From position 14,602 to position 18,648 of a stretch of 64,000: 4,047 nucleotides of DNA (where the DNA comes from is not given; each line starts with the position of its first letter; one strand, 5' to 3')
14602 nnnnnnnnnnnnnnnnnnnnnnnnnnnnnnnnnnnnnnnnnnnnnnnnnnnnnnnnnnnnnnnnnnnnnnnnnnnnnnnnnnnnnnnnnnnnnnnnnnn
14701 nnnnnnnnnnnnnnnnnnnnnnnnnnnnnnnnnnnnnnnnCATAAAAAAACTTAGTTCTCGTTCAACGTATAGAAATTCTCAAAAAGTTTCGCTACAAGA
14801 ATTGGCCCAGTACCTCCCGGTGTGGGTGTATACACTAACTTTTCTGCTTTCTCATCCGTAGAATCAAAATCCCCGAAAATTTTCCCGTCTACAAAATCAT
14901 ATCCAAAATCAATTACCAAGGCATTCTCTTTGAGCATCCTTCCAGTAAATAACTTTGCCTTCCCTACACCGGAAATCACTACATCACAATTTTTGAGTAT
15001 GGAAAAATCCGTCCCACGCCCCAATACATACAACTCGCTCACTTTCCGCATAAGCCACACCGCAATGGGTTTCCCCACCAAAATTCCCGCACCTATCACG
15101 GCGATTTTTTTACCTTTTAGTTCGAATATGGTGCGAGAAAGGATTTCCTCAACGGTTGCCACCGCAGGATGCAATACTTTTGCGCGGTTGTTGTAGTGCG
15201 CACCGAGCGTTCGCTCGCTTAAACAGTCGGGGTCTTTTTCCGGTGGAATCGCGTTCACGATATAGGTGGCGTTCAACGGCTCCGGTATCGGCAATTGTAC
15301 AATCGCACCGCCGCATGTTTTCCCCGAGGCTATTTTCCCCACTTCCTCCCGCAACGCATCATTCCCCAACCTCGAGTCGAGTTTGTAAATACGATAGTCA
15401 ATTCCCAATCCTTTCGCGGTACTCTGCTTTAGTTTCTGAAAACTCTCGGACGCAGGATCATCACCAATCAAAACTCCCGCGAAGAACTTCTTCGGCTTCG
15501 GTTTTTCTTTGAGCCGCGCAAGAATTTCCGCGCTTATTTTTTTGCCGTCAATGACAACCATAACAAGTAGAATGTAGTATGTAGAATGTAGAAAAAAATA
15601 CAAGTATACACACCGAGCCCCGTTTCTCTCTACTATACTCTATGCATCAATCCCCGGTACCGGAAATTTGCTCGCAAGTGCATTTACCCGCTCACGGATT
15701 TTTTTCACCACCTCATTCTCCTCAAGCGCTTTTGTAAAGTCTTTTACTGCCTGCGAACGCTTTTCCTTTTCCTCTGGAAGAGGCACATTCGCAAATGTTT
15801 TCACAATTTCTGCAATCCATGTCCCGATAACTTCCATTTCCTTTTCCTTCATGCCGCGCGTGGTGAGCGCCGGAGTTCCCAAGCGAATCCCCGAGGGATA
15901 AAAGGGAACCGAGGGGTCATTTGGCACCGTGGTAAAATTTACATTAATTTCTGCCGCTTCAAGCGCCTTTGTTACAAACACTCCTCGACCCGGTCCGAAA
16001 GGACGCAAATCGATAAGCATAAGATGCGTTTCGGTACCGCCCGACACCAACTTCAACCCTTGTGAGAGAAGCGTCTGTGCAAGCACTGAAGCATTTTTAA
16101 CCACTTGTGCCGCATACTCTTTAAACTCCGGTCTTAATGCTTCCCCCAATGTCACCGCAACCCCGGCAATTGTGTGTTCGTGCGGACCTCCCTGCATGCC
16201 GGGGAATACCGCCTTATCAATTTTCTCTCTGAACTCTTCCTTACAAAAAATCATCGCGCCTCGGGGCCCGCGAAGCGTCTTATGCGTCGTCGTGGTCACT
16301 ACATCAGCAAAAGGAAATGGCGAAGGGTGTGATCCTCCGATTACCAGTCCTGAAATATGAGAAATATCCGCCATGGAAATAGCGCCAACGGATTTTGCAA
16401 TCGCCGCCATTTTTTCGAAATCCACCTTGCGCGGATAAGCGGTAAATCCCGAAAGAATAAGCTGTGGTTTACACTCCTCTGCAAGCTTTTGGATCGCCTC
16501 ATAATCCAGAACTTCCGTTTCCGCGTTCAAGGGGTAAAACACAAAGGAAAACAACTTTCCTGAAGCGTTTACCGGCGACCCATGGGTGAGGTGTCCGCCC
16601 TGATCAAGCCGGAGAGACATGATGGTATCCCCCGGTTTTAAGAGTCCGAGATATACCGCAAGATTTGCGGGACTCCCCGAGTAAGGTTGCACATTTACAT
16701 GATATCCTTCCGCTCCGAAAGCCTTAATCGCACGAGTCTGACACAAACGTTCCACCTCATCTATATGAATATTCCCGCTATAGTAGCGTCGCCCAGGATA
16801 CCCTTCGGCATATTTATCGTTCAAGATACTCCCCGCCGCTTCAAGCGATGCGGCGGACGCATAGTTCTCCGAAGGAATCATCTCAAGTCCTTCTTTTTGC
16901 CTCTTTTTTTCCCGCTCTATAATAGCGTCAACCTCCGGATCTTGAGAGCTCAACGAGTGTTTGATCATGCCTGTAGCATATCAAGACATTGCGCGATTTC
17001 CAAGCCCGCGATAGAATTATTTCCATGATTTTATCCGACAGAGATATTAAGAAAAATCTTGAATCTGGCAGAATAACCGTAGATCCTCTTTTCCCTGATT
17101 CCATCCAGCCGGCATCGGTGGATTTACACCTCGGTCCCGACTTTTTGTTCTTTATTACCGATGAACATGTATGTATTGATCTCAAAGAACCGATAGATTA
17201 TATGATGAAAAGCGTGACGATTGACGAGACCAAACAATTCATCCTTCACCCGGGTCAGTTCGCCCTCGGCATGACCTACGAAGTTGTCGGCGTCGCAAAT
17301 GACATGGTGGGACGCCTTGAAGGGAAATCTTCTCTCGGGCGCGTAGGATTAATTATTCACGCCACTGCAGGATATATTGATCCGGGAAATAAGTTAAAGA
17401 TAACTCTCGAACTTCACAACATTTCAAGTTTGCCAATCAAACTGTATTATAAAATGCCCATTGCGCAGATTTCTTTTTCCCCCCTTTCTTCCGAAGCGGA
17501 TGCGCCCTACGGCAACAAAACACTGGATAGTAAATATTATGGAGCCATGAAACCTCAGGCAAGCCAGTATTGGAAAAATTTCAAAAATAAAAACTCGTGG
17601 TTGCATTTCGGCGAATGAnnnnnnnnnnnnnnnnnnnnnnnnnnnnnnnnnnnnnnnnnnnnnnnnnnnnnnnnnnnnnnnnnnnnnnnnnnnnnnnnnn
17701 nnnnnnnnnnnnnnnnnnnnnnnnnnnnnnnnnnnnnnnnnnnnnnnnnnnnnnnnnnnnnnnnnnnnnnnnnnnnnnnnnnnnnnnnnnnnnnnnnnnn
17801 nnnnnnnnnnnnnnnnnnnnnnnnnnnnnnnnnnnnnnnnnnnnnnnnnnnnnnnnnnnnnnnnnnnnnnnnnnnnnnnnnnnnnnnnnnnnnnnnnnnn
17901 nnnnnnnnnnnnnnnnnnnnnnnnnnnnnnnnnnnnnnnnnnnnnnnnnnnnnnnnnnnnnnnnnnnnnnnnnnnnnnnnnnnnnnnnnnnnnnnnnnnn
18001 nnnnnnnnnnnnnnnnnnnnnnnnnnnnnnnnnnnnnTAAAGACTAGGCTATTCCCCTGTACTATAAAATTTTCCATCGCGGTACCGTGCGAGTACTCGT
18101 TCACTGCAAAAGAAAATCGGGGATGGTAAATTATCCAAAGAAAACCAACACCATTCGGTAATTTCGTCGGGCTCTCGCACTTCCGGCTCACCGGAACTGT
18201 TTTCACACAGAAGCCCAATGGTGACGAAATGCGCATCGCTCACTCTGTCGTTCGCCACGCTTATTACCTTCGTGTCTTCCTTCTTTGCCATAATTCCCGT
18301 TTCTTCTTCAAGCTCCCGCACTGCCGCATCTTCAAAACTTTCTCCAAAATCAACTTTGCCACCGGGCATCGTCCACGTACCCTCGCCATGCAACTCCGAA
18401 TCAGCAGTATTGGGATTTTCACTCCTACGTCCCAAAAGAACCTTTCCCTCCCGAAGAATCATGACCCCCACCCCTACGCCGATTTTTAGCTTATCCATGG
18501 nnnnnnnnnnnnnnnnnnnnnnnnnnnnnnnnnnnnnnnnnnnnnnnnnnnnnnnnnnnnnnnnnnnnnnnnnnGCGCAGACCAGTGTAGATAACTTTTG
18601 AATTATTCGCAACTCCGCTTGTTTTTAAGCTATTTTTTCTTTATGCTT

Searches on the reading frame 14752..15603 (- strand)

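Call 29: search_protein_families(library=pfam, proteins=[window:14752-15603:-], max_evalue=0.0001)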
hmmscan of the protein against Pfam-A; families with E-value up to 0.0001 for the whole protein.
window:14752-15603:- (283 aa): 2 families
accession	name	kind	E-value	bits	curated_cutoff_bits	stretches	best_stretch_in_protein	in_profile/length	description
PF02882.25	THF_DHG_CYH_C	-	1.3e-27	96.6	27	1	134-280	6-155/160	Tetrahydrofolate dehydrogenase/cyclohydrolase, NAD(P)-binding domain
PF00763.28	THF_DHG_CYH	-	3.5e-20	72.8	32.8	1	18-126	1-115/115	Tetrahydrofolate dehydrogenase/cyclohydrolase, catalytic domain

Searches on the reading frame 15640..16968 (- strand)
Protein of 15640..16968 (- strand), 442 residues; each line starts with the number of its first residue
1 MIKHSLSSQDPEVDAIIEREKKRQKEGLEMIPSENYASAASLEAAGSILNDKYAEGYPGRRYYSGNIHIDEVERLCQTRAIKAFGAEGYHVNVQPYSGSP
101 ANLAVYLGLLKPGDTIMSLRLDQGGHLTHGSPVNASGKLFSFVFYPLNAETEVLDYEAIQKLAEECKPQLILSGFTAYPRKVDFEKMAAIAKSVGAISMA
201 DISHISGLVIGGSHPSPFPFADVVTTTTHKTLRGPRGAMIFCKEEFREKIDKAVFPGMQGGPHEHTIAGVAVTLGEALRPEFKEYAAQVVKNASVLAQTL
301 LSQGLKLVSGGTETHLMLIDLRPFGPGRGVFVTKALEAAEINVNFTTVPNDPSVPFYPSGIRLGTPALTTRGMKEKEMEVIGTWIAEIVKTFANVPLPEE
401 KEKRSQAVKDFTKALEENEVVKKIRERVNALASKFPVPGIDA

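Call 29: search_protein_families(library=pfam, proteins=[window:15640-16968:-], max_evalue=0.0001)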
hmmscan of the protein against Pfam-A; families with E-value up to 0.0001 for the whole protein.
window:15640-16968:- (442 aa): 1 family
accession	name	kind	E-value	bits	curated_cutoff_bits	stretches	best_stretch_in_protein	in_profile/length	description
PF00464.25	SHMT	-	1.3e-153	511.7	27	1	6-385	1-399/399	Serine hydroxymethyltransferase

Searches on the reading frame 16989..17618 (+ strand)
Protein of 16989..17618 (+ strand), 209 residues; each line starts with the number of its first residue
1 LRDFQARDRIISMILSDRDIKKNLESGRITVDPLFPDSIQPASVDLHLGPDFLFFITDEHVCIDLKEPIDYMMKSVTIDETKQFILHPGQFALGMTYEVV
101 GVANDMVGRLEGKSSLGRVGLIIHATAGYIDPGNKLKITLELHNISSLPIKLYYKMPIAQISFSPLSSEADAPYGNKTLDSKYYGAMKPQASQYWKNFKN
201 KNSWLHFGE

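Call 14: search_protein_families(library=pfam, proteins=[window:16989-17618:+], max_evalue=0.00001)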
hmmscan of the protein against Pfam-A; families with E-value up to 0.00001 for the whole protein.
window:16989-17618:+ (209 aa): 2 families
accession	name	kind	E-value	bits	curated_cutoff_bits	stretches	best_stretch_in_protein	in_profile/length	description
PF22769.1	DCD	-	6.4e-40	137.2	27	1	14-164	1-151/153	dCTP deaminase-like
PF06559.16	DCD_N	-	4.3e-06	27.1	21.4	1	14-123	4-115/164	2'-deoxycytidine 5'-triphosphate deaminase (DCD) N-terminal domain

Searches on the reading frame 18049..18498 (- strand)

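Call 14: search_protein_families(library=pfam, proteins=[window:18049-18498:-], max_evalue=0.00001)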
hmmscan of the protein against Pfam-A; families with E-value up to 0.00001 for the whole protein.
window:18049-18498:- (149 aa): 1 family
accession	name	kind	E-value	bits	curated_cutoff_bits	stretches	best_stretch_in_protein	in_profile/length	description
PF00293.34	NUDIX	-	4.6e-25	88.6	21.1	1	7-129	3-124/134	NUDIX domain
